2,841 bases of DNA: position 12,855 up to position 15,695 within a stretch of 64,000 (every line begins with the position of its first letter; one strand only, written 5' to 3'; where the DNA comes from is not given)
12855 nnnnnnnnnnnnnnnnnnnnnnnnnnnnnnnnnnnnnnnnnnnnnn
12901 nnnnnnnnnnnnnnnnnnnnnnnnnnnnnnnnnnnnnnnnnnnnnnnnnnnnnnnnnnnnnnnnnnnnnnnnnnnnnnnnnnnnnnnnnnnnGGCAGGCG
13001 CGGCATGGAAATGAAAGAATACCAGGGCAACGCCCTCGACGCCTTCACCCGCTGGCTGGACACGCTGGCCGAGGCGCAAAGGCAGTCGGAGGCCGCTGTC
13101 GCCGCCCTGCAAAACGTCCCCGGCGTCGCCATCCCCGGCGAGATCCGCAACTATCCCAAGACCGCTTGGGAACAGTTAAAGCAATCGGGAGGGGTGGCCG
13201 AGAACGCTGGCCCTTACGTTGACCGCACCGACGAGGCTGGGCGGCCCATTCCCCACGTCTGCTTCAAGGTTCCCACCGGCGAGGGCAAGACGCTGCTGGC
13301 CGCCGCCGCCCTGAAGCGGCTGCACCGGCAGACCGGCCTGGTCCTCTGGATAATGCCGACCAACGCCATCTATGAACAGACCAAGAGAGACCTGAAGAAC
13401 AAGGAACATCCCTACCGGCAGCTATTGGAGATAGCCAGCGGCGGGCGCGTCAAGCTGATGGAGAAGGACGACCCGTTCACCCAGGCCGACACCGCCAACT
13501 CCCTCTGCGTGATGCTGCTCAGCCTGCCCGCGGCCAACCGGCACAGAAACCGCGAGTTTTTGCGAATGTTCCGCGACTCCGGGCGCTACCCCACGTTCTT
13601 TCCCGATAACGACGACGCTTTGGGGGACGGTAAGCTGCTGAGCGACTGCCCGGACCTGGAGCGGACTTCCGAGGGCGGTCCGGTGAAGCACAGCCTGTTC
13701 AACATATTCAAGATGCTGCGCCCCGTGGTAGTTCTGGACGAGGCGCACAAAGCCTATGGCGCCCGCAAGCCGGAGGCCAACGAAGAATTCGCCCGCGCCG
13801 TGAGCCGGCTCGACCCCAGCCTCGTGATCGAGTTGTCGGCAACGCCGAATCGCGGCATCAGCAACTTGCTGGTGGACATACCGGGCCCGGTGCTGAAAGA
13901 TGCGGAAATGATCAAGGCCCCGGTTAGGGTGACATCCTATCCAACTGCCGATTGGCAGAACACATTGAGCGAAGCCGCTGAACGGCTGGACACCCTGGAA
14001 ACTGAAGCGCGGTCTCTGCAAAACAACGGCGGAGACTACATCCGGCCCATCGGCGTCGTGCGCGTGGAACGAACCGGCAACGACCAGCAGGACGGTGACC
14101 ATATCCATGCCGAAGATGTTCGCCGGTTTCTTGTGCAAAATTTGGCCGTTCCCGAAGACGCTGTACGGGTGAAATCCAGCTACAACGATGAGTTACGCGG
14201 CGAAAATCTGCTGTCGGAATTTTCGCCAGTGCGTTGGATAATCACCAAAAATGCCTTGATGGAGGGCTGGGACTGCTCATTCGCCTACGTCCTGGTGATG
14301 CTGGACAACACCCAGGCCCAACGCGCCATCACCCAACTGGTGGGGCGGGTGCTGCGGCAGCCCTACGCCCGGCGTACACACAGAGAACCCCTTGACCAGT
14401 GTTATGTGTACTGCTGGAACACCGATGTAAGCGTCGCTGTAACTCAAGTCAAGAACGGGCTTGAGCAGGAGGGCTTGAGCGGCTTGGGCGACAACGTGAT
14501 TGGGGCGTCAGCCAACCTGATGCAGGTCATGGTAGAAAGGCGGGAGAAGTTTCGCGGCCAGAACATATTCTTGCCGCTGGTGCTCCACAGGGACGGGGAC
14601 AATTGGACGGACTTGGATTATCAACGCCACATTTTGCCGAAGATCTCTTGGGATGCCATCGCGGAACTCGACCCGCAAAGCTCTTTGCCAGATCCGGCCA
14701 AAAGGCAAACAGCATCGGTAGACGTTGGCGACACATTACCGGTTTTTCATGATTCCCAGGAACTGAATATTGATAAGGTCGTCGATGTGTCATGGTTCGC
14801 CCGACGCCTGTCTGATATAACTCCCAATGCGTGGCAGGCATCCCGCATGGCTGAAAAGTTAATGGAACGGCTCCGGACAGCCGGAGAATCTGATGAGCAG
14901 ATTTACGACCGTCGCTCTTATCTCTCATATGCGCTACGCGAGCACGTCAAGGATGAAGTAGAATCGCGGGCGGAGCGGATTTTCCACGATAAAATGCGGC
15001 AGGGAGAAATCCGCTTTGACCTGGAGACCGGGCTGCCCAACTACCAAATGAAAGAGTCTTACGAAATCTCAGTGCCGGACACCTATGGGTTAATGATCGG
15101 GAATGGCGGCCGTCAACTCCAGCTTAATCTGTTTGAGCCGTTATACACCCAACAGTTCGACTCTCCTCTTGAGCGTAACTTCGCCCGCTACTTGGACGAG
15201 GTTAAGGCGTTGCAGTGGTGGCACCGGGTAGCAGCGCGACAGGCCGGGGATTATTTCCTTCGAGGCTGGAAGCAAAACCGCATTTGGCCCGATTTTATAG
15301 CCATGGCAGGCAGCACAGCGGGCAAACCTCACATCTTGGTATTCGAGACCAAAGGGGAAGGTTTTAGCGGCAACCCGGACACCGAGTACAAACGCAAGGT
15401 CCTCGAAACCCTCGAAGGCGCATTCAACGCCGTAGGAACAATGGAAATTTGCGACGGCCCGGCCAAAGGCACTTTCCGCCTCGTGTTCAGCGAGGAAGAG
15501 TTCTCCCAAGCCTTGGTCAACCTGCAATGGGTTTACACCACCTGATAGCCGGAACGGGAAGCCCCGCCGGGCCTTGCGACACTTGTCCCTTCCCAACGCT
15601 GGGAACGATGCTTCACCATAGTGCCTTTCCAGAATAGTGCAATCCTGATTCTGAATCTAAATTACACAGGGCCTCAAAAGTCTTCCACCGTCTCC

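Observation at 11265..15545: Type III R-M system with a low-GC mosaic target-recognition cassette in mod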

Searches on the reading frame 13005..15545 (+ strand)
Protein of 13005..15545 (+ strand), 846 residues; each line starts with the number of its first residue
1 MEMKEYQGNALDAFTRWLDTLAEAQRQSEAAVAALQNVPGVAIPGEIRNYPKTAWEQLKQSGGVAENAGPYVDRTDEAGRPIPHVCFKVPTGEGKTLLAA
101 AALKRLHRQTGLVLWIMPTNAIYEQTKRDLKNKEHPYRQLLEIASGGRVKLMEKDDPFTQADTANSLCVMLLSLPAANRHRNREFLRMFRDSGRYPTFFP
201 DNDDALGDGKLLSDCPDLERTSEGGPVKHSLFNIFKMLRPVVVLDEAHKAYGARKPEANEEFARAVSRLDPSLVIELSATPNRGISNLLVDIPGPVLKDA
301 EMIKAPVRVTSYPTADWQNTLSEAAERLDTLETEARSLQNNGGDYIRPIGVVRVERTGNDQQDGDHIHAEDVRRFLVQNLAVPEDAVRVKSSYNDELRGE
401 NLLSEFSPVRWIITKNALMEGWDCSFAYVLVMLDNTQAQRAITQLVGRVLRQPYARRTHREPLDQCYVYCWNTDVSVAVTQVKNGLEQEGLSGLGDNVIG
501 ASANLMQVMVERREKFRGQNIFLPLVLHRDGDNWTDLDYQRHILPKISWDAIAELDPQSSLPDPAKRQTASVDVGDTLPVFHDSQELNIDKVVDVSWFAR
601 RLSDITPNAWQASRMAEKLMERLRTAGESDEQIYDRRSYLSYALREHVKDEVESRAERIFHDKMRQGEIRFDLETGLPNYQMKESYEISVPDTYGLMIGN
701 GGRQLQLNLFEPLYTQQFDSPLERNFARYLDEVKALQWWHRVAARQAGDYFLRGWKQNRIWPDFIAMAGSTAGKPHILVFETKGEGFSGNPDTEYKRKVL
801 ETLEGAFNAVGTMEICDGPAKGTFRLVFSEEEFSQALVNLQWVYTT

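Call 5: search_protein_families(library=pfam, proteins=[window:13005-15545:+])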
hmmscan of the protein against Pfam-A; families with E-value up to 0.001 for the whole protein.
window:13005-15545:+ (846 aa): 2 families
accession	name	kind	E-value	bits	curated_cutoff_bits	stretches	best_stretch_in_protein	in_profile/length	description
PF04851.21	ResIII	-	3.2e-14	53.6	22.5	1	83-283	24-164/164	Type III restriction enzyme, res subunit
PF00270.35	DEAD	-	4e-08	33.6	26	1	85-138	17-73/167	DEAD/DEAH box helicase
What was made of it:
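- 13005..15545 (+): res: Type III restriction subunit, 846 aa, intact. Helicase motifs GEGKT (aa 92), DEAH (aa 245), SATP (aa 278). Nuclease motif PD(762)...ETK(781-783). PF04851 E 3e-14 (call 5).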

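Call 7: search_protein_families(library=ncbifam, proteins=[window:13005-15545:+])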
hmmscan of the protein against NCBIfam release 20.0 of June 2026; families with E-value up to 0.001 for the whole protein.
window:13005-15545:+ (846 aa): 2 families
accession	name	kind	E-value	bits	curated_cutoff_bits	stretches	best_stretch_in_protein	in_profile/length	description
NF012027.0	PRK15483.1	equivalog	1.1e-06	26.9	564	0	405-461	498-554/986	type III restriction-modification system endonuclease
NF046055.1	restr_BPTD_3080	equivalog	0.00034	18.7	800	0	719-811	859-946/970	BPTD_3080 family restriction endonuclease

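Call 47: search_solved_structures(query=window:13005-15542:+, max_evalue=0.01)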
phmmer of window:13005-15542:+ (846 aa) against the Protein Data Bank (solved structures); distinct sequences matched with E-value up to 0.01: 0.
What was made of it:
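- On Type III restriction-modification system: The nuclease motif was found by pattern only; no structure or PDB sequence match supports it (call 47).
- Tried and rejected: Res has no sequence match in the PDB (call 47).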

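Call 48: search_protein_families(library=padloc, proteins=[window:13005-15542:+])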
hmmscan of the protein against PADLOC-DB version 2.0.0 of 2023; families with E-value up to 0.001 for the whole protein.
window:13005-15542:+ (846 aa): 7 families
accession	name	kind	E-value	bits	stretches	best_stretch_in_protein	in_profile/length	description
PDLC03653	REase_III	-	3.4e-189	629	1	1-838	1-879/883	Type III restriction enzyme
PDLC03650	REase_III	-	1.8e-45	153.7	1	81-473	56-442/898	Type III restriction enzyme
PDLC03648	REase_III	-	1e-08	31.8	1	230-468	123-370/871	Type III restriction enzyme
PDLC03649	REase_III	-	1.1e-08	31.5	1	399-460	485-546/973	Type III restriction enzyme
PDLC03647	REase_III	-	9e-07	25.4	1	400-460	498-558/989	Type III restriction enzyme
PDLC02707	PbeA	-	5.2e-05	20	0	86-135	272-323/672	PbeA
PDLC01767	Cas3e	-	0.00011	18.8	0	226-327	314-400/680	-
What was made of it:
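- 13005..15545 (+): PADLOC REase_III PDLC03653 E 3e-189 over aa 1-838 (call 48).
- Closest known: EcoP15I / EcoP1I Type III R-M. Different: Res has no sequence-level match in the PDB (call 47) and belongs to another PADLOC REase_III model (call 48).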
